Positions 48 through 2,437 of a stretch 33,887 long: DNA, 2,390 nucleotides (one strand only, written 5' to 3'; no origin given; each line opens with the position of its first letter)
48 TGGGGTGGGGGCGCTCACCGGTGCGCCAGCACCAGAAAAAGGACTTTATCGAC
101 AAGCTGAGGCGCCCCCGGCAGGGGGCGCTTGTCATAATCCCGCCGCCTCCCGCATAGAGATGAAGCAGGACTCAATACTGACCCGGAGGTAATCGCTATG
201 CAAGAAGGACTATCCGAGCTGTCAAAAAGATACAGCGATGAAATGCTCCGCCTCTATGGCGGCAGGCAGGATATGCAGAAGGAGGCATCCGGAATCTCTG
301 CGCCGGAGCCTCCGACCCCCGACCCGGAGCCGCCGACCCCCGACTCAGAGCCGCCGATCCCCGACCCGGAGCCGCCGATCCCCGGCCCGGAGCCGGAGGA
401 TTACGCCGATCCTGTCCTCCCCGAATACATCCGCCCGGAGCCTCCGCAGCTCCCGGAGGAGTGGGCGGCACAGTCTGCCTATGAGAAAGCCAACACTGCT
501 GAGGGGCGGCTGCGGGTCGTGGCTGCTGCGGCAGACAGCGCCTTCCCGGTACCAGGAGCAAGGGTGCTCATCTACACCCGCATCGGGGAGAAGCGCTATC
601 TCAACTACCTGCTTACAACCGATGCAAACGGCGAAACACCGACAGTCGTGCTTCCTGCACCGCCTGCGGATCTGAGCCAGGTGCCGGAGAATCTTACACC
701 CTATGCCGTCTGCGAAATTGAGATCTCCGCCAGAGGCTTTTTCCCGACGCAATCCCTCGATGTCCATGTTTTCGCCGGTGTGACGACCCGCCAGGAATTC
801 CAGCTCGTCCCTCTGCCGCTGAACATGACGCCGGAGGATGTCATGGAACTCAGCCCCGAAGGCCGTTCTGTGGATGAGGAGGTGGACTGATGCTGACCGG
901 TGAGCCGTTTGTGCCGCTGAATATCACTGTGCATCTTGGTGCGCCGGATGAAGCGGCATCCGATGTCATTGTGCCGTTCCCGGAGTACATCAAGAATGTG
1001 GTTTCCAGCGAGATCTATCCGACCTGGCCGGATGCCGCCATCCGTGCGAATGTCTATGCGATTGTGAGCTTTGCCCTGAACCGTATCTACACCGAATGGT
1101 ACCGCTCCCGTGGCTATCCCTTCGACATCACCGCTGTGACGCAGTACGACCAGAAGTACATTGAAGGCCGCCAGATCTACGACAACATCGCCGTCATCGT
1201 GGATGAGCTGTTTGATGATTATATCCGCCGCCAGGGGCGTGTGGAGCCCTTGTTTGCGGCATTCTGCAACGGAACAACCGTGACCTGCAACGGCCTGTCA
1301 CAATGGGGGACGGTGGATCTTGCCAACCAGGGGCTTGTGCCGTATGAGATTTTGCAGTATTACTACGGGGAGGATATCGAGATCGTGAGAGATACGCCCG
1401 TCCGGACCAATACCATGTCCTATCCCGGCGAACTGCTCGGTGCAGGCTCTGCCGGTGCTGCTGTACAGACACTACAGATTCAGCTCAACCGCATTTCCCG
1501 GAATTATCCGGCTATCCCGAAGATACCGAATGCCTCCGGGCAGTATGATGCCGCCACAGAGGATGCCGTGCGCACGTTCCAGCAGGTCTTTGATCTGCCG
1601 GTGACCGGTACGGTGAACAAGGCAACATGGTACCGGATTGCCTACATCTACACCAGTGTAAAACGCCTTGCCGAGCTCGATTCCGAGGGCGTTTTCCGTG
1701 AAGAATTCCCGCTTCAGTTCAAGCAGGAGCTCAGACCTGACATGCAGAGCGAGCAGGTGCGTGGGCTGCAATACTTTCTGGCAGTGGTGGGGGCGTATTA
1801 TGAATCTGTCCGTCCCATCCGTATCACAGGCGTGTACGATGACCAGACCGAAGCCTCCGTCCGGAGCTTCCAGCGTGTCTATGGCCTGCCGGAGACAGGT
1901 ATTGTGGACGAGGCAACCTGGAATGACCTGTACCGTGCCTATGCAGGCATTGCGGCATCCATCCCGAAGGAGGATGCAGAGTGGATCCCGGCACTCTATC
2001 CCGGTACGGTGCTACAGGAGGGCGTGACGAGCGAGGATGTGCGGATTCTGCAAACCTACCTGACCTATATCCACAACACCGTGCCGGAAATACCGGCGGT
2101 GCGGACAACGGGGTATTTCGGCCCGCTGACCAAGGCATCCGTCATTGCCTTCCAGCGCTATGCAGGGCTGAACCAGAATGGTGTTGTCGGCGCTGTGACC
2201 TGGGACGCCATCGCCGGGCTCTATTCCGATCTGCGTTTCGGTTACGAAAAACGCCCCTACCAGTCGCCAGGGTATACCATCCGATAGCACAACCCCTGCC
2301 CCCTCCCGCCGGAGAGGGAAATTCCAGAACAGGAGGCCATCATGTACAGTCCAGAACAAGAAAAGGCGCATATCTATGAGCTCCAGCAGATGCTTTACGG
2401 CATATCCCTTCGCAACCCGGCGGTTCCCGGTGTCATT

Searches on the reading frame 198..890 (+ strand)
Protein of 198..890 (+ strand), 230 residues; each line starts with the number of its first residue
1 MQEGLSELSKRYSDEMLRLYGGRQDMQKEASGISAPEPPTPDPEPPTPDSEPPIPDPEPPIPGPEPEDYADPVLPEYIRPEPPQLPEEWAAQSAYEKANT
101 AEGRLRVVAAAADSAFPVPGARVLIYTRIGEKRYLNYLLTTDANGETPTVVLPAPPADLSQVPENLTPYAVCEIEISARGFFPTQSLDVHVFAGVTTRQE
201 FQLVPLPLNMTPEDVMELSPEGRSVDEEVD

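Call 68: search_protein_families(library=pfam, alignment_id=A4, max_evalue=0.000001)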
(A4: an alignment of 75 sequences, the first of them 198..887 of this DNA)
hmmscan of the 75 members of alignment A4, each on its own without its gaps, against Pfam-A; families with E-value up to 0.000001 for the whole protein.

A. member 1, window:198-887:+ (230 aa): 0 families

B. families by the number of members that match (of 75 scanned): 38 families (the first 25 are shown)
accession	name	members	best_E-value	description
PF01471.23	PG_binding_1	2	9e-47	Putative peptidoglycan binding domain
PF03703.20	bPH_2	2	4.2e-13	Bacterial PH domain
PF00709.27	Adenylsucc_synt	1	5.1e-182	Adenylosuccinate synthetase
PF00871.23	Acetate_kinase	1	2.6e-141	Acetokinase family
PF05636.17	HIGH_NTase1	1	7.9e-109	HIGH Nucleotidyl Transferase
PF03796.21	DnaB_C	1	1.7e-107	DnaB-like helicase C terminal domain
PF01235.23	Na_Ala_symp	1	7.8e-102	Sodium:alanine symporter family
PF00474.23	SSF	1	3.3e-85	Sodium:solute symporter family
PF01434.24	Peptidase_M41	1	2.5e-68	Peptidase family M41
PF22505.1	RNase_J_b_CASP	1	4.5e-52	Ribonuclease J, beta-CASP domain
PF01171.26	ATP_bind_3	1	1.8e-50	PP-loop family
PF00004.35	AAA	1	1.2e-45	ATPase family associated with various cellular activities (AAA)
PF17770.6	RNase_J_C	1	9.2e-34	Ribonuclease J C-terminal domain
PF24898.2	GGDEF_GdpP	1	2.1e-28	Cyclic-di-AMP phosphodiesterase GdpP-like, GGDEF domain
PF03948.19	Ribosomal_L9_C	1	1.7e-27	Ribosomal protein L9, C-terminal domain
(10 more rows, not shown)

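Call 77: find_encoding_contigs(protein=window:198-890:+, flank=6000, max_places=8)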
Protein window:198-890:+ (230 aa): 3 contigs read that carry it; 2 places shown.
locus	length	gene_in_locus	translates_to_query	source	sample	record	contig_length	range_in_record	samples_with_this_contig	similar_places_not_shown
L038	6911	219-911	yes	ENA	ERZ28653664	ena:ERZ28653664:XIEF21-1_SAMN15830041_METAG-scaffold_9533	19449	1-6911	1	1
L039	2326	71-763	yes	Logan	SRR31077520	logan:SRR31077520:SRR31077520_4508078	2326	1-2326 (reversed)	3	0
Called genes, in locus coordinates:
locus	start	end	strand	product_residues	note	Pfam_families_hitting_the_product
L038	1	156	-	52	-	?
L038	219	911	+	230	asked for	-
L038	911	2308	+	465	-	PF01471:PG_binding_1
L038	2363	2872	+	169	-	PF01471:PG_binding_1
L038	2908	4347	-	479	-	PF03703:bPH_2 (faint)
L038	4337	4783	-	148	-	PF03703:bPH_2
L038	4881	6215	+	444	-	PF01235:Na_Ala_symp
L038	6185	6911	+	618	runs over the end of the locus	PF00132:Hexapep (weak), PF24894:Hexapep_GlmU (faint), PF25084:LbH_EIF2B, PF25087:GMPPB_C, PF00132:Hexapep, PF14602:Hexapep_2 (weak)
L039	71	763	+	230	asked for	-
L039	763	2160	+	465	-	PF01471:PG_binding_1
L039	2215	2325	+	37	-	?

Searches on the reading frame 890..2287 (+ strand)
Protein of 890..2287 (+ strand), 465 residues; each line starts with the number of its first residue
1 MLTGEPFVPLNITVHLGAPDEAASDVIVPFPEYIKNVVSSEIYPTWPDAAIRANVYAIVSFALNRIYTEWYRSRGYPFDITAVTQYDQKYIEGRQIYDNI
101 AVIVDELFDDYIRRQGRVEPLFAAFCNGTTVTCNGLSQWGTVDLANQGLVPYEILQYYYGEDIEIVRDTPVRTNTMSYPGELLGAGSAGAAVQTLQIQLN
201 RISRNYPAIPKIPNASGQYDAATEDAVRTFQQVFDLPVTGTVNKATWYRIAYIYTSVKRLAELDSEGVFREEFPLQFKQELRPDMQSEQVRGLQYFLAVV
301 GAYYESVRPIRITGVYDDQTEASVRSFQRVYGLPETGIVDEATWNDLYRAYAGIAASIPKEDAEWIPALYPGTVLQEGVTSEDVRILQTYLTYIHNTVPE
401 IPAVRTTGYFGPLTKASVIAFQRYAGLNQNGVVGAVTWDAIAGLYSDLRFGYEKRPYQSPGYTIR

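Call 59: find_encoding_contigs(protein=window:890-2287:+, flank=10000, max_places=6)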
Protein window:890-2287:+ (465 aa): no gene with exactly this product is on record in the collection.
